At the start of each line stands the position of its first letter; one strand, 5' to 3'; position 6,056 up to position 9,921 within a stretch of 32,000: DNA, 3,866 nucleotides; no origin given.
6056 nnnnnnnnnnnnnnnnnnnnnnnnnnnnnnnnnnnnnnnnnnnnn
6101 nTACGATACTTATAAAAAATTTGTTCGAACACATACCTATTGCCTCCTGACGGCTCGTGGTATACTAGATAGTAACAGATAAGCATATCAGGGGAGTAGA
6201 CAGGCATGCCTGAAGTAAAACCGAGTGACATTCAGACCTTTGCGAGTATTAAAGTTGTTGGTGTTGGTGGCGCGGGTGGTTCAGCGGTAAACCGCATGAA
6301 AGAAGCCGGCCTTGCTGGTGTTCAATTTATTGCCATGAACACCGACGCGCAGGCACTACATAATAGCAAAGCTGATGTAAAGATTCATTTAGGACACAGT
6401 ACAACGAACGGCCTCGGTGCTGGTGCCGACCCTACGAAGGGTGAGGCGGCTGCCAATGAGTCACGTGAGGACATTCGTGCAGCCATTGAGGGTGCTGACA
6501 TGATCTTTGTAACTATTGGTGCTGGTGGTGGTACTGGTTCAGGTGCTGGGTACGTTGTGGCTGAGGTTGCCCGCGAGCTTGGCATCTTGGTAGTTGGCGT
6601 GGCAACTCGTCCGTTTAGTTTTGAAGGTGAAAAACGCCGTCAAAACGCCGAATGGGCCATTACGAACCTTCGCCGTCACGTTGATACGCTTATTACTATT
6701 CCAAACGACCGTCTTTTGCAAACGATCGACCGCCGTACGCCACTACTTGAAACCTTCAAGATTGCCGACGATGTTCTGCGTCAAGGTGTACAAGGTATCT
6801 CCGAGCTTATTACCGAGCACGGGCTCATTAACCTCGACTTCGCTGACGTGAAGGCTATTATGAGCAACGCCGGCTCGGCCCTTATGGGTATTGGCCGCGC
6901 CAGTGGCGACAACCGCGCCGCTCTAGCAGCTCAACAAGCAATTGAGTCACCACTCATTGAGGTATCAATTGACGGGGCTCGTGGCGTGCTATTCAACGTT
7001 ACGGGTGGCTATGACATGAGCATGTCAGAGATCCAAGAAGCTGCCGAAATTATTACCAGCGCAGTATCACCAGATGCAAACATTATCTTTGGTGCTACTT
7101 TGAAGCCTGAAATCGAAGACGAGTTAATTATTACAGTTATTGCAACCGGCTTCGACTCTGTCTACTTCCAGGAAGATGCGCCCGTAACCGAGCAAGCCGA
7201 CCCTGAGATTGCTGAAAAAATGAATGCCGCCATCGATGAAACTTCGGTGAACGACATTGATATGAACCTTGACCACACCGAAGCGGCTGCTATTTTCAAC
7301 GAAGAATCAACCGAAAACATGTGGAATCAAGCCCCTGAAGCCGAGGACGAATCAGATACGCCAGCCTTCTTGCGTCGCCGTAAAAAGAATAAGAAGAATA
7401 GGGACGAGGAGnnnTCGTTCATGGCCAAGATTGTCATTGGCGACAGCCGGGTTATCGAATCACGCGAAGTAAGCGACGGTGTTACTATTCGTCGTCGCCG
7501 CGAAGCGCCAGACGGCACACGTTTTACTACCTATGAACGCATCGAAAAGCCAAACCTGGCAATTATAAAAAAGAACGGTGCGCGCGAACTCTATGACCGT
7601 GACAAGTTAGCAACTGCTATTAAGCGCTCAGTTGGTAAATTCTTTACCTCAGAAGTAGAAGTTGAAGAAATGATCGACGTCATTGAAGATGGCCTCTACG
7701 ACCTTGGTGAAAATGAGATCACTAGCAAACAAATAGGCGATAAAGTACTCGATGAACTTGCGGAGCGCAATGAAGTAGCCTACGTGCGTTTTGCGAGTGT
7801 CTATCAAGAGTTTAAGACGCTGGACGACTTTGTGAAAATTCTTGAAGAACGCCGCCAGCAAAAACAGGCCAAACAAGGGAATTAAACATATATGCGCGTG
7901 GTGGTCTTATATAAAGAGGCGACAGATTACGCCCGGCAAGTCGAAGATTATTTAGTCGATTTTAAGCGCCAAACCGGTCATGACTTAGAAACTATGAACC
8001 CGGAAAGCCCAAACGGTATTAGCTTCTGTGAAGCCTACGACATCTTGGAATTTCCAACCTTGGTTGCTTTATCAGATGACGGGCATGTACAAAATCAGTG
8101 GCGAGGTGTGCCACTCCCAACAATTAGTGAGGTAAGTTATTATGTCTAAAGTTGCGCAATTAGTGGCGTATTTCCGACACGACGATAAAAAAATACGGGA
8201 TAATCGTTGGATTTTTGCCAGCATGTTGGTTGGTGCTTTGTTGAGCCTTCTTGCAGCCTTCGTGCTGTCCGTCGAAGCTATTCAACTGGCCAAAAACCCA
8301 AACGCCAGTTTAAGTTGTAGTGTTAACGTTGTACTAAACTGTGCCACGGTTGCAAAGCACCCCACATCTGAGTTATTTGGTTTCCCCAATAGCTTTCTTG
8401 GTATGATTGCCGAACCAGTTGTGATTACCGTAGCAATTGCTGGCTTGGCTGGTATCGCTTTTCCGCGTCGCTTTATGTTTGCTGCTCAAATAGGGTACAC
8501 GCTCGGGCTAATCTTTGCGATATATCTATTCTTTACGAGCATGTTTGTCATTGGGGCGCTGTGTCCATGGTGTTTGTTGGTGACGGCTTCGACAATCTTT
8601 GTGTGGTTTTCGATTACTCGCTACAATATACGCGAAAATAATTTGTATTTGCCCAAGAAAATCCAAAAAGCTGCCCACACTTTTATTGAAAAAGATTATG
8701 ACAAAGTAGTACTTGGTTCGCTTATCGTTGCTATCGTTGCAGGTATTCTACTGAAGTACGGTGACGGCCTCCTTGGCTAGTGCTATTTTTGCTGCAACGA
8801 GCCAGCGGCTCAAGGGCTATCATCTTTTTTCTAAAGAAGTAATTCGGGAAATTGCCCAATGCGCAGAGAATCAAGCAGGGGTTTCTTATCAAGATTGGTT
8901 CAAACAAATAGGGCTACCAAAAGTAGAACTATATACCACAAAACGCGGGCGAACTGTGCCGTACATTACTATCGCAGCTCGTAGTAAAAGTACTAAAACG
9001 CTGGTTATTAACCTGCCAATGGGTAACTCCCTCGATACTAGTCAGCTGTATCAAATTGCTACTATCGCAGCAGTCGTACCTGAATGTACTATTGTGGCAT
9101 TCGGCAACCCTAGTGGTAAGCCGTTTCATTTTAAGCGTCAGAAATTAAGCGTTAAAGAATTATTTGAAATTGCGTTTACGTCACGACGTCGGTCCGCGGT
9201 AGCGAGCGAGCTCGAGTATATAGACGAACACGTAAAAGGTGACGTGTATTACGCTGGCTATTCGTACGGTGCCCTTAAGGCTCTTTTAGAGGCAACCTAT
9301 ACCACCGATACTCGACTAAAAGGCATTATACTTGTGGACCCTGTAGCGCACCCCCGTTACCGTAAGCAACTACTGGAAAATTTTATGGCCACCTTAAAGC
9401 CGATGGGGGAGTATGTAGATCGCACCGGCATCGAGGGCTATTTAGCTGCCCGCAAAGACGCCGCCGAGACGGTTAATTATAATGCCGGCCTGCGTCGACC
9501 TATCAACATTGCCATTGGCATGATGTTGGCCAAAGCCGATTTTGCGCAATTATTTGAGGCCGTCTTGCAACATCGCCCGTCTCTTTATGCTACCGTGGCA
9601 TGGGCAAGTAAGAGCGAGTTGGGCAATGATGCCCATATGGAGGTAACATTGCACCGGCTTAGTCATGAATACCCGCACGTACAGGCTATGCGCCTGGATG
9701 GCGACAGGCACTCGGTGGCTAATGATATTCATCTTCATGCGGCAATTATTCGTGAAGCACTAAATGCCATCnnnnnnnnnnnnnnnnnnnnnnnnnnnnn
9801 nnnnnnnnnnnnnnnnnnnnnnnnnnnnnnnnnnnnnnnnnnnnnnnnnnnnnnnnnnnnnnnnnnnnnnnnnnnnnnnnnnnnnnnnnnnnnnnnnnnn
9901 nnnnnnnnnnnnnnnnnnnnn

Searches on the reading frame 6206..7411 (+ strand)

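Call 11: search_protein_families(library=pfam, proteins=[window:6206-7411:+])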
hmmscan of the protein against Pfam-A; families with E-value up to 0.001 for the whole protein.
window:6206-7411:+ (402 aa): 2 families
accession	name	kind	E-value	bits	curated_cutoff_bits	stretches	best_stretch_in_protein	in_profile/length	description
PF00091.31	Tubulin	-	1.5e-48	166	33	1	14-174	1-189/190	Tubulin/FtsZ family, GTPase domain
PF12327.13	FtsZ_C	-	7.9e-35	119.5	27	1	223-317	1-95/95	FtsZ family, C-terminal domain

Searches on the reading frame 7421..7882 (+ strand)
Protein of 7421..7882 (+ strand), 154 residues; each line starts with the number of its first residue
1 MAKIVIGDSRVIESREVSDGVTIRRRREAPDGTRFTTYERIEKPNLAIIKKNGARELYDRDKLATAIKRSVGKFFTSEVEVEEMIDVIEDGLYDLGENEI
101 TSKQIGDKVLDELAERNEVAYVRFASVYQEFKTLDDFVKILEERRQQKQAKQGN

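Call 11: search_protein_families(library=pfam, proteins=[window:7421-7882:+])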
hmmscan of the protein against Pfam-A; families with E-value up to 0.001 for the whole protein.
window:7421-7882:+ (154 aa): 2 families
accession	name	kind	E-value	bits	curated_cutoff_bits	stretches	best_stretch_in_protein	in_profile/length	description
PF03477.21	ATP-cone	-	3.2e-18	66.5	25.8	1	47-133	2-87/88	ATP cone domain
PF22811.2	Zn_ribbon_NrdR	-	2.1e-09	37.6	27.2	1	8-39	10-42/42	Transcriptional repressor NrdR-like, N-terminal domain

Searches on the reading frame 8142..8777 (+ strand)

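Call 11: search_protein_families(library=pfam, proteins=[window:8142-8777:+])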
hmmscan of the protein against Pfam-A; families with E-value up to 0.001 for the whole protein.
window:8142-8777:+ (212 aa): 1 family
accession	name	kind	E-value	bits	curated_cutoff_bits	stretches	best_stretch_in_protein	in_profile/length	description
PF07884.19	VKOR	-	1.8e-31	109.5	27.5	1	28-156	3-131/134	Vitamin K epoxide reductase family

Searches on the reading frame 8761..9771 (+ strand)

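Call 11: search_protein_families(library=pfam, proteins=[window:8761-9771:+])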
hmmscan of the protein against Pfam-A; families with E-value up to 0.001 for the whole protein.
window:8761-9771:+ (337 aa): 1 family
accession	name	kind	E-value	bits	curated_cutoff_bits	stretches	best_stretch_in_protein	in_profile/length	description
PF12697.13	Abhydrolase_6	-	0.00061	21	26.3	1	151-284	55-165/217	Alpha/beta hydrolase family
